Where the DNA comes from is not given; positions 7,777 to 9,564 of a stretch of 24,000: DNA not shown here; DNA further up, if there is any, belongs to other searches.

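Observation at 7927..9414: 12-haem NrfH-like membrane cytochrome with CX3CH and CX4CH sites as the putative quinol:Arr electron donor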

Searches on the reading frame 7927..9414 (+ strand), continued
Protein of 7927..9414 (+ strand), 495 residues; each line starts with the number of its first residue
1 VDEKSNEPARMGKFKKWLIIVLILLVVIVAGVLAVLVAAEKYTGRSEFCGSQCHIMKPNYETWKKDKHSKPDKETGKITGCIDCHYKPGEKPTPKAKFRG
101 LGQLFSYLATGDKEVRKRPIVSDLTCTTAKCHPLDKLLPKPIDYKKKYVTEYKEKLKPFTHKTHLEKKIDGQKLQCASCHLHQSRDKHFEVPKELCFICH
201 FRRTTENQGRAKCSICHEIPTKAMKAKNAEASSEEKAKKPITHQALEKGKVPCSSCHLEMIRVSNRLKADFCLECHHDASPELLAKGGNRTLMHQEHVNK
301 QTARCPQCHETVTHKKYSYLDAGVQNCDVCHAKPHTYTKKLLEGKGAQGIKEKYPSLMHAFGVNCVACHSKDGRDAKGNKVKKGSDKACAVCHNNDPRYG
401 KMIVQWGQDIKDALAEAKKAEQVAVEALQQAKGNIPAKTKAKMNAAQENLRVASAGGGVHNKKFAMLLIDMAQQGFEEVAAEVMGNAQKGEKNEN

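Call 65: search_protein_families(library=pfam, proteins=[L024:9706-10623:+, L024:10620-11804:+, L024:11859-13241:+, L024:13260-14816:+, L024:14831-15427:+, L024:3088-4788:+, L016:4664-5866:+, L016:5857-7287:+, L037:2345-4813:+, L038:497-2947:+], max_evalue=0.0001)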
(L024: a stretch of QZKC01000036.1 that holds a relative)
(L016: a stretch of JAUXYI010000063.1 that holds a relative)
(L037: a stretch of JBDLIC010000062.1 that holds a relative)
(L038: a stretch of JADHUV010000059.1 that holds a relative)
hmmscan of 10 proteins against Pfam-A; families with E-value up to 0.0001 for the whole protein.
L024:9706-10623:+ (305 aa): 11 families
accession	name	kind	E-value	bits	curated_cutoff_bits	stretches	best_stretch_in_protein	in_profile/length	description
PF13247.11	Fer4_11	-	5.5e-23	81.5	26.2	2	135-194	4-65/100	4Fe-4S dicluster domain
PF12838.12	Fer4_7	-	5.4e-15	56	27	2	172-240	1-52/52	4Fe-4S dicluster domain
PF13187.11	Fer4_9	-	1.4e-14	54.3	27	2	172-240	1-51/52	4Fe-4S dicluster domain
PF13237.11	Fer4_10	-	2.8e-12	46.8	25.5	2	167-237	3-53/53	4Fe-4S dicluster domain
PF00037.32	Fer4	-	1.9e-11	43.7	21.1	1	169-188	4-23/24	4Fe-4S binding domain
PF12837.12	Fer4_6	-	6.6e-11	42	25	1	168-187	4-23/24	4Fe-4S binding domain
PF12797.12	Fer4_2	-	2.3e-10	40.1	24.5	1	165-185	2-22/22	4Fe-4S binding domain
PF13183.11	Fer4_8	-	1.4e-06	29.1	27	0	71-156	4-67/68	4Fe-4S dicluster domain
PF25160.1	LdpA_Fe-S-bd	-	3.7e-05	23.9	27.6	0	146-186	6-41/49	LdpA Fe-S cluster-binding domain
PF12798.12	Fer4_3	-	5e-05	24.3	27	0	173-187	1-15/15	4Fe-4S binding domain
PF13534.11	Fer4_17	-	5.2e-05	24.1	22.2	0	140-163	1-22/61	4Fe-4S dicluster domain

L024:10620-11804:+ (394 aa): 1 family
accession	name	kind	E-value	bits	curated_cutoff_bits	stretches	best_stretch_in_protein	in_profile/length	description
PF03916.19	NrfD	-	1.7e-27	97.4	25.8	1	50-344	4-311/313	Polysulphide reductase, NrfD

L024:11859-13241:+ (460 aa): 5 families
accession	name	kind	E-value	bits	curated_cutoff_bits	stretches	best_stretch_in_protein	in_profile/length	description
PF13435.11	Cytochrome_C554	-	2.1e-11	45.1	20.8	0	196-234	48-84/84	Cytochrome c554 and c-prime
PF14537.11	Cytochrom_c3_2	-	2.5e-07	31.5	25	0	196-274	6-65/79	Cytochrome c3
PF14522.11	Cytochrome_C7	-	3.6e-07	30.4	24.8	0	328-391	5-66/67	Cytochrome c7 and related cytochrome c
PF02335.20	Cytochrom_C552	-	8.8e-07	28.7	24.1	0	217-273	110-175/438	Cytochrome c552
PF09699.15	Paired_CXXCH_1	-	6.5e-06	26.2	20.6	0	335-373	5-39/41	Doubled CXXCH motif (Paired_CXXCH_1)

L024:13260-14816:+ (518 aa): 5 families
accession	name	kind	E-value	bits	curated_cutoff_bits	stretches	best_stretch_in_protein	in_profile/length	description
PF14522.11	Cytochrome_C7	-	4.1e-11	43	24.8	0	190-253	1-67/67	Cytochrome c7 and related cytochrome c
PF14537.11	Cytochrom_c3_2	-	6.7e-09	36.5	25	0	280-362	4-78/79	Cytochrome c3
PF22113.1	Mtrc-MtrF_II-IV_dom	-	7.9e-09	35.7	30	0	285-425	9-166/176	Outer membrane cytochrome MtrC/MtrF-like, domains II/IV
PF02085.21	Cytochrom_CIII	-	3.4e-07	31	22.9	1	263-362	11-101/101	Class III cytochrome C family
PF02335.20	Cytochrom_C552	-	1.6e-05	24.5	24.1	1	415-515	275-381/438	Cytochrome c552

L024:14831-15427:+ (198 aa): 2 families
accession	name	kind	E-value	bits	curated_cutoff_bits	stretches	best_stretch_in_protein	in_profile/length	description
PF09699.15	Paired_CXXCH_1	-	1.9e-08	34.3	20.6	0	79-116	8-38/41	Doubled CXXCH motif (Paired_CXXCH_1)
PF14522.11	Cytochrome_C7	-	8.2e-08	32.4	24.8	0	46-91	14-54/67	Cytochrome c7 and related cytochrome c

L024:3088-4788:+ (566 aa): 4 families
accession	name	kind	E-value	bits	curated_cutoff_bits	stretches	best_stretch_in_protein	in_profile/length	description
PF12974.12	Phosphonate-bd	-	5.6e-128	425.8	27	2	34-275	1-242/242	ABC transporter, phosphonate, periplasmic substrate-binding protein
PF09084.16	NMT1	-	7.1e-08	33.1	20.5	0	65-168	24-122/216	NMT1/THI5 like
PF16868.10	NMT1_3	-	2e-06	28.1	27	0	346-466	45-167/289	NMT1-like family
PF12727.12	PBP_like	-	2.6e-05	23.9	27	0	391-472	73-157/193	PBP superfamily domain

L016:4664-5866:+ (400 aa): 1 family
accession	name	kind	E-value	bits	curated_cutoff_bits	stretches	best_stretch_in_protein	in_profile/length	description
PF03916.19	NrfD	-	3.1e-32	112.9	25.8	1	46-339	4-310/313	Polysulphide reductase, NrfD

L016:5857-7287:+ (476 aa): 4 families
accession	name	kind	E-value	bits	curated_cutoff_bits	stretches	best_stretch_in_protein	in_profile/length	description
PF13435.11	Cytochrome_C554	-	7.7e-10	40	20.8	0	211-248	49-84/84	Cytochrome c554 and c-prime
PF14522.11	Cytochrome_C7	-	8.1e-10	38.8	24.8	0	341-407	4-66/67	Cytochrome c7 and related cytochrome c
PF02335.20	Cytochrom_C552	-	1.1e-08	35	24.1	1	225-388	115-284/438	Cytochrome c552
PF14537.11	Cytochrom_c3_2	-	4.1e-08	34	25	0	210-288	6-65/79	Cytochrome c3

L037:2345-4813:+ (822 aa): 3 families
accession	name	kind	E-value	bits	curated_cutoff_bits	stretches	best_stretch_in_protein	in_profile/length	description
PF00384.28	Molybdopterin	-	5.2e-36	124.8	24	1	109-537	1-351/353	Molybdopterin oxidoreductase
PF01568.27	Molydop_binding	-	1e-16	61.4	26.8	1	681-809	1-103/110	Molydopterin dinucleotide binding domain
PF04879.21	Molybdop_Fe4S4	-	4.9e-10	39.7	22.7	1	55-102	4-51/55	Molybdopterin oxidoreductase Fe4S4 domain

L038:497-2947:+ (816 aa): 3 families
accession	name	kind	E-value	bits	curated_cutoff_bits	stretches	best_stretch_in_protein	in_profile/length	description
PF14522.11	Cytochrome_C7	-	1.9e-11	44.1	24.8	0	376-416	12-53/67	Cytochrome c7 and related cytochrome c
PF22113.1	Mtrc-MtrF_II-IV_dom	-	2e-10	40.9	30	0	236-415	7-167/176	Outer membrane cytochrome MtrC/MtrF-like, domains II/IV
PF14537.11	Cytochrom_c3_2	-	9.5e-06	26.4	25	0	377-416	6-38/79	Cytochrome c3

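Call 80: search_protein_representatives(protein=window:7927-9411:+)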
Query: 495 residues. Proteins with E-value up to 0.001 (for the whole library): 957; up to 1e-10: 465; up to 1e-30: 206. The best 150 are listed.
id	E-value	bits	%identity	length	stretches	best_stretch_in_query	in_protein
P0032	8.4e-161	552.3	57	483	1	15-483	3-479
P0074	1.4e-119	416.3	57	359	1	8-372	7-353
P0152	1.4e-114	399.9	44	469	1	16-493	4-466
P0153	9.4e-109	380.6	44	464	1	18-482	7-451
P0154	3.7e-106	372.1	47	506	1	15-479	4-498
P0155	6.7e-81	288.8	38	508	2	206-481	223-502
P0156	1.7e-79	284.2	38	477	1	30-479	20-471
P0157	6.1e-77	275.7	41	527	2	101-483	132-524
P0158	4.4e-71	256.4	54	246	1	15-276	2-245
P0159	2.4e-69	250.7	42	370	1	18-394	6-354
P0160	1.0e-61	225.5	38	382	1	151-480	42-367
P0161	3.5e-61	223.8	35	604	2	168-490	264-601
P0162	4.2e-61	223.5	40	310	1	175-485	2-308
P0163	5.6e-61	223.1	31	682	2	39-477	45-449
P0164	4.3e-60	220.2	33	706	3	5-482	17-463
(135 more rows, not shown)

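Call 87: find_encoding_contigs(protein=P0089, flank=8000, max_places=2)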
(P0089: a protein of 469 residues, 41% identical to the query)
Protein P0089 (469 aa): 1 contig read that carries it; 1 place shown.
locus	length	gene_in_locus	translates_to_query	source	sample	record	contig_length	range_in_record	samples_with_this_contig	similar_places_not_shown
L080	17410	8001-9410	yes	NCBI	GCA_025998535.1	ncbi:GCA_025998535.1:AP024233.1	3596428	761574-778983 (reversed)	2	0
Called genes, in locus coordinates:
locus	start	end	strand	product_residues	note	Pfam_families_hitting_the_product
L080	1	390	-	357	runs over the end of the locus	PF25917:BSH_RND (faint), PF25989:YknX_C (weak)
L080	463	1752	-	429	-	PF02321:OEP (weak)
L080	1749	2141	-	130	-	PF12840:HTH_20 (weak), PF01022:HTH_5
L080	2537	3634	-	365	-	PF03773:ArsP_1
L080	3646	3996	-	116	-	PF25213:HVO_A0261_N (weak), PF12840:HTH_20, PF01022:HTH_5, PF01047:MarR (weak), PF12802:MarR_2 (weak), PF13412:HTH_24 (weak)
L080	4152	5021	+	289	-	PF12974:Phosphonate-bd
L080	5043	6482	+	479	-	PF00672:HAMP, PF00512:HisKA, PF02518:HATPase_c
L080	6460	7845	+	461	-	PF00072:Response_reg, PF00158:Sigma54_activat, PF14532:Sigma54_activ_2, PF00004:AAA (weak), PF07728:AAA_5 (weak), PF25601:AAA_lid_14, PF02954:HTH_8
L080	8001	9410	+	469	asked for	PF03264:Cytochrom_NNT, PF14522:Cytochrome_C7 (faint), PF22113:Mtrc-MtrF_II-IV_dom (faint), PF02085:Cytochrom_CIII (weak), PF14537:Cytochrom_c3_2 (weak)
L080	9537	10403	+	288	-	PF12797:Fer4_2 (weak), PF13187:Fer4_9 (faint), PF13247:Fer4_11, PF12797:Fer4_2 (weak), PF13237:Fer4_10 (weak), PF00037:Fer4, PF12837:Fer4_6 (weak), PF12838:Fer4_7 (weak)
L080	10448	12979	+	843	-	PF04879:Molybdop_Fe4S4, PF00384:Molybdopterin, PF01568:Molydop_binding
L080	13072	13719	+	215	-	PF02613:Nitrate_red_del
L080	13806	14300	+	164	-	-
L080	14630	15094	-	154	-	PF13441:Gly-zipper_YMGG, PF05433:Rick_17kDa_Anti (weak), PF13488:Gly-zipper_Omp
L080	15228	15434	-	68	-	-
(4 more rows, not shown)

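Call 88: find_encoding_contigs(protein=P0014, flank=8000, max_places=2)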
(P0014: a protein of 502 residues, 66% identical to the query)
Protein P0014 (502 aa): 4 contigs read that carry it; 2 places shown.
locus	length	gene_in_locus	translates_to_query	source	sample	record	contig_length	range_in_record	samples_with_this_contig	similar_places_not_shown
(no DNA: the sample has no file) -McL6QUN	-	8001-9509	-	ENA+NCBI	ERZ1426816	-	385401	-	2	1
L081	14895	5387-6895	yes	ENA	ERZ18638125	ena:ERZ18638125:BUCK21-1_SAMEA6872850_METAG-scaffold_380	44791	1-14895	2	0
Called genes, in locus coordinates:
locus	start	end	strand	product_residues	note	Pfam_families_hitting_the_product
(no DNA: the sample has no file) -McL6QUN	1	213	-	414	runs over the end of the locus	PF00999:Na_H_Exchanger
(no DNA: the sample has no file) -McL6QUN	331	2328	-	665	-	PF00474:SSF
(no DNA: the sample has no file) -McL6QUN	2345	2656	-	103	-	PF04341:DUF485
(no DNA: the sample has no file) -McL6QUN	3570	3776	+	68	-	-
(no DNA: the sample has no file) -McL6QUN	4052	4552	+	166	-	PF12974:Phosphonate-bd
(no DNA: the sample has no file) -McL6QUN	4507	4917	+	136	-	PF12974:Phosphonate-bd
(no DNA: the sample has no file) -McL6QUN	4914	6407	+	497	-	PF17203:sCache_3_2, PF00672:HAMP, PF00512:HisKA, PF02518:HATPase_c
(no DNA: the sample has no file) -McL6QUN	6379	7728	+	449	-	PF00072:Response_reg, PF00158:Sigma54_activat, PF14532:Sigma54_activ_2, PF25601:AAA_lid_14, PF02954:HTH_8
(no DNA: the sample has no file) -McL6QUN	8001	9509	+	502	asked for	PF02085:Cytochrom_CIII (faint), PF14522:Cytochrome_C7 (faint), PF14537:Cytochrom_c3_2 (faint), PF22113:Mtrc-MtrF_II-IV_dom (weak)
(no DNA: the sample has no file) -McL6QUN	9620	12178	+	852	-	PF04879:Molybdop_Fe4S4, PF00384:Molybdopterin, PF01568:Molydop_binding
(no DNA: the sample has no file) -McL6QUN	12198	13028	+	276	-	PF00037:Fer4 (weak), PF12797:Fer4_2 (weak), PF12837:Fer4_6 (faint), PF12838:Fer4_7 (faint), PF13187:Fer4_9 (faint), PF13237:Fer4_10 (faint), PF13183:Fer4_8 (faint), PF13247:Fer4_11, +1 more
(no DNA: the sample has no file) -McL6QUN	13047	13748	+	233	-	PF02613:Nitrate_red_del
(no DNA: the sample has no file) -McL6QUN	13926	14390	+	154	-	PF02082:Rrf2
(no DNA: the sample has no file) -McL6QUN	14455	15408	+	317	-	PF00291:PALP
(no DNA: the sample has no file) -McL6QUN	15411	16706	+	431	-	PF03460:NIR_SIR_ferr, PF01077:NIR_SIR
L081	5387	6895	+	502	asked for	PF02085:Cytochrom_CIII (faint), PF14522:Cytochrome_C7 (faint), PF14537:Cytochrom_c3_2 (faint), PF22113:Mtrc-MtrF_II-IV_dom (weak)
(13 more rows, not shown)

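Call 97: predict_structure(alignment_id=A3)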
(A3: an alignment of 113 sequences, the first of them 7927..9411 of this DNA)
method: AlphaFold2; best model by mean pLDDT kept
length: 495 residues; sequences in the alignment: 113
mean_pLDDT: 82.2   pTM: 0.70
mean pLDDT of the five models: 82.2, 81.4, 80.7, 74.3, 72.5
residues with pLDDT >= 90: 133; 70-90: 286; 50-70: 59; < 50: 17
segments of 3 or more residues with pLDDT < 50: 4-6, 230-236, 492-495
pLDDT, mean of each block of 10 residues (from residue 1): 48 80 95 85 81 83 93 89 84 71 72 65 88 91 85 83 79 85 85 82 67 76 72 54 86 69 72 85 88 88 86 70 72 88 84 87 86 87 89 89 93 98 94 85 96 93 96 97 78 46
secondary structure, 60 per line:
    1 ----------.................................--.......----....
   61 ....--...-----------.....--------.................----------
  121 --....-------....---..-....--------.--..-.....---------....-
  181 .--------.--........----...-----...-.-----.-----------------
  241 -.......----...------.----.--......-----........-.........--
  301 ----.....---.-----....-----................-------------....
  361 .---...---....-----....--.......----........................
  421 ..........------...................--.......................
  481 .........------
elements in order: H11-43 H46-52 H57-64 H81-85 H94-110 H123-126 H134-137 H144-147 H162-166 H176-179 H193-200 H243-248 H270-275 H281-288 H290-298 H305-308 H319-322 H328-343 H357-361 E371-374 E380-383 H386-392 H397-430 H437-455 H458-489
